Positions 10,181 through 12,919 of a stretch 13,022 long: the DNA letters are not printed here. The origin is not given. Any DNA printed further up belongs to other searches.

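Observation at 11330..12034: Gly-rich tandem repeats with a period of about 55 residues, and a locally GC-enriched DNA signature, in the secreted 812-aa protein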

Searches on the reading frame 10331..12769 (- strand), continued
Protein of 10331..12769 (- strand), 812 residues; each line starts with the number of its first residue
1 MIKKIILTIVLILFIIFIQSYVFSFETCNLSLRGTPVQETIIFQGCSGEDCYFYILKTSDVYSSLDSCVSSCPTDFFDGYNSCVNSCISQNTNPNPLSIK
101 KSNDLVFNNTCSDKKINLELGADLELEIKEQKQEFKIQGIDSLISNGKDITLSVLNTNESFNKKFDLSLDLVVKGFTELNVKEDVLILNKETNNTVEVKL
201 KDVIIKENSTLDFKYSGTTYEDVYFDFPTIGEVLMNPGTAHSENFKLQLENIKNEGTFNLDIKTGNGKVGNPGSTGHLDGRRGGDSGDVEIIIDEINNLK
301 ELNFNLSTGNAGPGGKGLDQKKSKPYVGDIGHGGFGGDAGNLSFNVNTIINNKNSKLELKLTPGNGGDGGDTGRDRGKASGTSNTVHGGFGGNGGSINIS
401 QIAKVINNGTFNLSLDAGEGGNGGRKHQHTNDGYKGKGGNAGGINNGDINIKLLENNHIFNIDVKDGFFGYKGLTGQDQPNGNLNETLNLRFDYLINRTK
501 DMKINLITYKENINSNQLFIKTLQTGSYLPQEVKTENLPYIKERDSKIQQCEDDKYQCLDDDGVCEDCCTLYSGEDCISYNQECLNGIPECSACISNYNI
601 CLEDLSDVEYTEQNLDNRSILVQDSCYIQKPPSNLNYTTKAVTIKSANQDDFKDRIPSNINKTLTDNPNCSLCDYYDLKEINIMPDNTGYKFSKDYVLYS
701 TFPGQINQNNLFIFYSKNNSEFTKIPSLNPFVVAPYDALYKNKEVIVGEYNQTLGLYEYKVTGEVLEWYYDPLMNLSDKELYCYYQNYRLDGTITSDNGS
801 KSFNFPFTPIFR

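Call 33: fold_search(model_id=the predicted structure, library=pdb)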
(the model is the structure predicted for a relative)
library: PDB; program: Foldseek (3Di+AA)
matches with E <= 10: 50; with E <= 0.001: 0
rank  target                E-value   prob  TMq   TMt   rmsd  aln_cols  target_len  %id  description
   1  8cpk_A                1.9e-02  0.23  0.11  0.18  18.4       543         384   10  Crystal structure of EtpA secretion domain from Enterotoxigenic Escherichia coli (released 2024-01-10)
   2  8cpk_B                3.5e-02  0.23  0.13  0.22  20.1       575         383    9  Crystal structure of EtpA secretion domain from Enterotoxigenic Escherichia coli (released 2024-01-10)
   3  7jjv_A                3.8e-02  0.47  0.06  0.31  18.7       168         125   20  Crystal waters on the nine polyproline type II helical bundle springtail antifreeze protein from Granisotoma rainieri  (released 2021-01-27)
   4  2odl                  9.0e-01  0.16  0.16  0.30  17.1       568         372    8  Crystal structure of the HMW1 secretion domain from Haemophilus influenzae (released 2007-08-21)
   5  7eea_C                1.6e+00  0.02  0.10  0.12  22.2       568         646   10  Cyanophage Pam1 tailspike receptor-binding domain (released 2021-10-20)
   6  2vbm_A                1.7e+00  0.04  0.12  0.16  20.3       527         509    8  Tailspike protein of bacteriophage Sf6 complexed with tetrasaccharide (released 2008-04-22)
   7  5awf_B                2.0e+00  0.04  0.11  0.18  22.5       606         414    7  Crystal structure of SufB-SufC-SufD complex from Escherichia coli (released 2015-11-11)
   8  1vh4_B                2.4e+00  0.04  0.11  0.17  21.7       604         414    7  Crystal structure of a stabilizer of iron transporter (released 2003-12-30)
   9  3sze                  2.4e+00  0.01  0.11  0.10  28.4       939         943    7  Crystal structure of the passenger domain of the E. coli autotransporter EspP (released 2011-10-12)
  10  8eln_C                2.5e+00  0.10  0.06  0.24  11.8       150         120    7  Crystal Structure of Nanobody VHH222 Bound to Its Antigen PA14 Cif (released 2023-10-18)
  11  1vh4_A                3.0e+00  0.03  0.10  0.15  20.4       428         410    8  Crystal structure of a stabilizer of iron transporter (released 2003-12-30)
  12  1wwb                  3.1e+00  0.12  0.06  0.30  11.0       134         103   10  LIGAND BINDING DOMAIN OF HUMAN TRKB RECEPTOR (released 1999-07-07)
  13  4dn7_A                3.1e+00  0.04  0.12  0.19  21.5       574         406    8  CRYSTAL STRUCTURE OF putative ABC transporter, ATP-binding protein from Methanosarcina mazei Go1 (released 2012-02-22)
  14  5awf_A                3.1e+00  0.03  0.11  0.18  19.2       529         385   10  Crystal structure of SufB-SufC-SufD complex from Escherichia coli (released 2015-11-11)
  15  4rer_B                3.3e+00  0.02  0.03  0.09  34.4       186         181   11  Crystal structure of the phosphorylated human alpha1 beta2 gamma1 holo-AMPK complex bound to AMP and cyclodextrin (released 2014-12-10)
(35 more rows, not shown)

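Call 36: find_homologous_proteins(query=A3, max_evalue=0.001)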
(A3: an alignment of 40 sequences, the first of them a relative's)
Query A3 (40 sequences) (812 aa, profile of the alignment): 30 proteins with E <= 0.001 among 8000 candidates.
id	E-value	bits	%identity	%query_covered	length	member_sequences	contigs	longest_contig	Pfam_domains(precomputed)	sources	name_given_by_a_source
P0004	1.2e-216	740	31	100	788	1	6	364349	-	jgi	jgi:hypothetical protein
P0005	1.8e-216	739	32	100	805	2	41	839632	-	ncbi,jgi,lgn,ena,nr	ncbi:hypothetical protein GW835_02495 [archaeon]|nr:hypothetical protein [archaeon] NCP79414.1 hypot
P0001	4.2e-195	668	100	100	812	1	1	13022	-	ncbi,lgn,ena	-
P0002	1.5e-192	660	42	100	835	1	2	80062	-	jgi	jgi:hypothetical protein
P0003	2.3e-181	623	40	100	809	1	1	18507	-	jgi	-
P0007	3.3e-158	546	34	23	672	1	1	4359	-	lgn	-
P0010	4.6e-15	73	-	-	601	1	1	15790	-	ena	-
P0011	2.5e-14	71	-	-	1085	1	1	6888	PF09479.17,PF01823.25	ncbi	-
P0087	6.1e-13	66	32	11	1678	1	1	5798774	-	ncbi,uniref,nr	ncbi:hypothetical protein [Rubellicoccus peritrichatus]|uniref:Autotransporter domain-containing pro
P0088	9.5e-13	66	-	-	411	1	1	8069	-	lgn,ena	-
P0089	6.7e-11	60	-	-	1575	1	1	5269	PF07705.18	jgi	-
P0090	7.5e-11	59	27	10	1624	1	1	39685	PF00059.28,PF00404.25,PF07523.19,PF00963.25,PF01823.25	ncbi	-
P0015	8.1e-9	53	-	-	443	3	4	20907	-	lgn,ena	-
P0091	5.4e-8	50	-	-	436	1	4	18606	-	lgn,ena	-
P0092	3.3e-7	47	-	-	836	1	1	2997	-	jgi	-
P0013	9.7e-6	43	31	6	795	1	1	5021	-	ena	-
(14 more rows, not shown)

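Call 39: find_encoding_contigs(protein=P0005, flank=10000, max_places=2)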
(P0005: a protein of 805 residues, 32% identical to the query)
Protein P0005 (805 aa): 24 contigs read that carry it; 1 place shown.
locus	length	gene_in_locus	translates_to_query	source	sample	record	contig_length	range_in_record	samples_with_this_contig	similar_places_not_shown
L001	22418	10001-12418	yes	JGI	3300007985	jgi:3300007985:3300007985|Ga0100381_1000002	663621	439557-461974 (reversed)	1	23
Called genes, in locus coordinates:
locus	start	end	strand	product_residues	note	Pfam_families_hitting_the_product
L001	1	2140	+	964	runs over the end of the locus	-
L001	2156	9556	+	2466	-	PF02369:Big_1 (faint), PF13620:CarboxypepD_reg (faint), PF17802:SpaA (faint)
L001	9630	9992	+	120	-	-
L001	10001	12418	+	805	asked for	-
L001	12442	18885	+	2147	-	PF02369:Big_1 (faint), PF13620:CarboxypepD_reg (faint)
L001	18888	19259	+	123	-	-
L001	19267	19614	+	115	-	-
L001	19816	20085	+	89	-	PF00216:Bac_DNA_binding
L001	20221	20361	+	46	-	-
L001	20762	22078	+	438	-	PF00152:tRNA-synt_2 (faint), PF13393:tRNA-synt_His, PF00587:tRNA-synt_2b, PF03129:HGTP_anticodon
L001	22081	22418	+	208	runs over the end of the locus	-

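Call 40: find_encoding_contigs(protein=P0002, flank=10000, max_places=2)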
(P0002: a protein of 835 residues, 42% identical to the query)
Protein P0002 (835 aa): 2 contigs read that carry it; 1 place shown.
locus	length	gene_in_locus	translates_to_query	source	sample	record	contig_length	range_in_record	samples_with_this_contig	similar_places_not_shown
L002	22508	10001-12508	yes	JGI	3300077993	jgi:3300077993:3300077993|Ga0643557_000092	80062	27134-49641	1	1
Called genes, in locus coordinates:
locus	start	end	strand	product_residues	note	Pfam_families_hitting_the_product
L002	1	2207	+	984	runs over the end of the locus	-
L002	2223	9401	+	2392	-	PF02369:Big_1 (faint), PF13620:CarboxypepD_reg (faint), PF17789:MG4 (faint), PF17802:SpaA (faint)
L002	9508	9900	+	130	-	-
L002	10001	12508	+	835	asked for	-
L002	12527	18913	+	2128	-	PF13620:CarboxypepD_reg (faint)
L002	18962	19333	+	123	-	-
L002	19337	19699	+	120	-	-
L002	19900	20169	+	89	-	PF00216:Bac_DNA_binding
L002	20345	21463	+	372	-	-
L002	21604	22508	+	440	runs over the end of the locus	PF00079:Serpin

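Call 45: list_cluster_members(proteins=[P0001, P0005, P0011, P0090, P0087])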
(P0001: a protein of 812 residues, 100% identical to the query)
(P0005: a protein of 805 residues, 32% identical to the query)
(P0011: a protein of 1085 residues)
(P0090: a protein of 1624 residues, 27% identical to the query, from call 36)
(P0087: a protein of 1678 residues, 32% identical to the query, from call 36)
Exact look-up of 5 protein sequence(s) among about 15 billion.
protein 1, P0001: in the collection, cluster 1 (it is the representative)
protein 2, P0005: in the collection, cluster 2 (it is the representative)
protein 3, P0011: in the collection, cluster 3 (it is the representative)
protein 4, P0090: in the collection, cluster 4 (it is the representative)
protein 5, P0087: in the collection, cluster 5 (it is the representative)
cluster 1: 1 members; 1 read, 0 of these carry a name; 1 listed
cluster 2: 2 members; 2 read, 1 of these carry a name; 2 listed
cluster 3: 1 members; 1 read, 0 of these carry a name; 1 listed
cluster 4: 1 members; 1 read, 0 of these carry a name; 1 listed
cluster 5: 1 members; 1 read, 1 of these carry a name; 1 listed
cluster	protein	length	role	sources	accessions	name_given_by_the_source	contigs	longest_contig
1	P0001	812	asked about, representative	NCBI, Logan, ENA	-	-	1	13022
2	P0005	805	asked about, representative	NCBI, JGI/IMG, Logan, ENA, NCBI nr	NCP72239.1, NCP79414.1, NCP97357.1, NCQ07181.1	hypothetical protein GW835_02495 [archaeon] | hypothetical protein [archaeon]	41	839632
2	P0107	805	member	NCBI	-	-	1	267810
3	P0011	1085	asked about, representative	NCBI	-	-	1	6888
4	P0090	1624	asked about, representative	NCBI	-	-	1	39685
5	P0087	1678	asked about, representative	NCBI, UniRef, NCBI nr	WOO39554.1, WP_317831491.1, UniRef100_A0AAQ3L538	hypothetical protein [Rubellicoccus peritrichatus] | Autotransporter domain-containing protein n=1 Tax=Rubellicoccus peritrichatus ... | hypothetical protein [Puniceicoccus sp. CR14]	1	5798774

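Call 50: find_related_loci(query=A5, collection=genome_contigs, flank=3000)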
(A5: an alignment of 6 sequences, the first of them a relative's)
Query A5 (812 aa) in genome_contigs; peptide patterns used: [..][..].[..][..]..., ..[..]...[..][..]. (x = any residue, [..] = any of these).
541 stretches matched a pattern; 4 encode a relative of the query (tblastn E <= 1e-3); 4 distinct loci.
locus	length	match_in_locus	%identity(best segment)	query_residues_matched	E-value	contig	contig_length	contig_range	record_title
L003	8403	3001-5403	32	2-812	2e-88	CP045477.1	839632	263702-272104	MAG: Candidatus Forterrea multitransposorum CG_2015-17_Forterrea_25_41 chromosome, complete genome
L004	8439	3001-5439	33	1-812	3e-86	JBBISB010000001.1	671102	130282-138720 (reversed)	MAG: Candidatus Iainarchaeum archaeon isolate FAS170219_bin_363 NODE_1_length_671102_cov_21.388244, whole genome shotgun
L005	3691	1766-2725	36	449-812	2e-58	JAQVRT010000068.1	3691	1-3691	MAG: Candidatus ainarchaeum sp. isolate STF1_257 NODE_112200_length_3691_cov_3.031706_Sandtown_F1, whole genome shotgun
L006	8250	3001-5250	55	13-812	2e-54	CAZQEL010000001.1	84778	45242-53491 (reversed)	MAG TPA_asm: uncultured archaeon isolate SRP191223_co1_16 genome assembly, contig: NODE_115_length_84778_cov_7.059087, w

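Call 61: search_protein_families(library=pfam, alignment_id=A3, max_evalue=10)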
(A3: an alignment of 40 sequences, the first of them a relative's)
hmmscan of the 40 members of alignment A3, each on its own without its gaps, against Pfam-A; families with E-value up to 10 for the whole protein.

A. member 1, P0001 (812 aa): 1 family
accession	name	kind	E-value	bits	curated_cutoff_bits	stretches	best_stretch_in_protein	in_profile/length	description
PF24779.1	UTP23_sensor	-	0.089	13.3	15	1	93-102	9-18/20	UTP23 sensor motif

B. families by the number of members that match (of 40 scanned): 21 families
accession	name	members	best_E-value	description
PF01018.28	GTP1_OBG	9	0.00039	GTP1/OBG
PF21722.4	Gly_rich_2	2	0.077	Glycine-rich domain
PF07478.18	Dala_Dala_lig_C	1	6.3e-06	D-ala D-ala ligase C-terminus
PF02786.22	CPSase_L_D2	1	0.0036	Carbamoyl-phosphate synthase L chain, ATP binding domain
PF13535.11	ATP-grasp_4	1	0.0075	ATP-grasp domain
PF22128.2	Alp7A_like_C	1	0.01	Alp7A C-terminal domain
PF09639.16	YjcQ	1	0.026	YjcQ protein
PF24779.1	UTP23_sensor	1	0.089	UTP23 sensor motif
PF08866.15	DUF1831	1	0.092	Putative amino acid metabolism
PF20617.3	DUF6803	1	0.098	Family of unknown function (DUF6803)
PF05404.17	TRAP-delta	1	0.1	Translocon-associated protein, delta subunit precursor (TRAP-delta)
PF11119.13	DUF2633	1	0.11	Protein of unknown function (DUF2633)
PF07980.17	SusD_RagB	1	0.13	SusD family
PF10276.14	zf-CHCC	1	0.19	Zinc-finger domain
PF17618.7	SL4P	1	0.24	Uncharacterized Strongylid L4 protein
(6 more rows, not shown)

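Call 77: search_protein_families(library=pfam, proteins=[P0046, P0048, P0060, P0064, P0070, P0077, P0087], max_evalue=0.01)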
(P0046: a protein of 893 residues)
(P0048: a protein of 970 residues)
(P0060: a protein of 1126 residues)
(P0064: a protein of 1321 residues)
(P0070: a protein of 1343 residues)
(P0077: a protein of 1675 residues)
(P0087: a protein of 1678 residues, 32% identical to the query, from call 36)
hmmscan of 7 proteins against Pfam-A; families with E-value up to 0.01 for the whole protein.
P0046 (893 aa): 0 families

P0048 (970 aa): 1 family
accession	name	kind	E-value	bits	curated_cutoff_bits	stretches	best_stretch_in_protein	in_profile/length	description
PF01018.28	GTP1_OBG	-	0.0004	20.5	27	1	575-657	3-84/155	GTP1/OBG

P0060 (1126 aa): 0 families

P0064 (1321 aa): 1 family
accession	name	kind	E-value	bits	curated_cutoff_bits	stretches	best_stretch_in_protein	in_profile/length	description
PF17476.7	Binary_toxB_3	-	0.00054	20.5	28.4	1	377-487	1-101/102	Clostridial binary toxin B/anthrax toxin PA domain 3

P0070 (1343 aa): 3 families
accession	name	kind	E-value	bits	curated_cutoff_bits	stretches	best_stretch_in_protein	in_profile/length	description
PF07523.18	Big_3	-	2.5e-11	44.1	21.2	2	1018-1089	2-68/68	Bacterial Ig-like domain (group 3)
PF01823.24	MACPF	-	3.8e-08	34.2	21.5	1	155-335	22-200/214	MAC/Perforin domain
PF00404.24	Dockerin_1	-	0.00012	22.7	22.9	1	1276-1327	2-55/57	Dockerin type I domain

P0077 (1675 aa): 0 families

P0087 (1678 aa): 0 families

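Call 81: find_encoding_contigs(protein=P0009, flank=10000, max_places=1)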
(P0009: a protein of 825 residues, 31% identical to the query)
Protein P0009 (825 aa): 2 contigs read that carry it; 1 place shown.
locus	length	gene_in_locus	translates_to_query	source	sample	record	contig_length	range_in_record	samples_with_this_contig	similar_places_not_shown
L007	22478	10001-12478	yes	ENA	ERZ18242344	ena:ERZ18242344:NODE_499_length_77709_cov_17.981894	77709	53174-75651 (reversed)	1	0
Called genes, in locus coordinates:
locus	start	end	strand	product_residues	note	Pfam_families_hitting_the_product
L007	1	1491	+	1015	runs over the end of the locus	-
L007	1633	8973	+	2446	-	PF13620:CarboxypepD_reg (faint)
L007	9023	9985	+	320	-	-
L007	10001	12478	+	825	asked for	-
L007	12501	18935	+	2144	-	PF13620:CarboxypepD_reg (faint)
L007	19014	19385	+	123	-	-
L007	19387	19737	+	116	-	-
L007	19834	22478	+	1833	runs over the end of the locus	-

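Call 82: find_encoding_contigs(protein=P0008, flank=10000, max_places=1)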
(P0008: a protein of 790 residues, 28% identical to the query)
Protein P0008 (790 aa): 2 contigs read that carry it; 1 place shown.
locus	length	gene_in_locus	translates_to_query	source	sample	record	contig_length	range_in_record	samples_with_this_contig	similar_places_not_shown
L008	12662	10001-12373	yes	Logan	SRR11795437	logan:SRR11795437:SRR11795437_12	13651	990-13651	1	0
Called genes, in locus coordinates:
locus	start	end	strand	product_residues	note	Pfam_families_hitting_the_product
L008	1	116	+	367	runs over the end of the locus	?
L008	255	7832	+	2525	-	PF13620:CarboxypepD_reg (faint), PF02369:Big_1 (faint)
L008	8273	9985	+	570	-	-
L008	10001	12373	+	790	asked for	-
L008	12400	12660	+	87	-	?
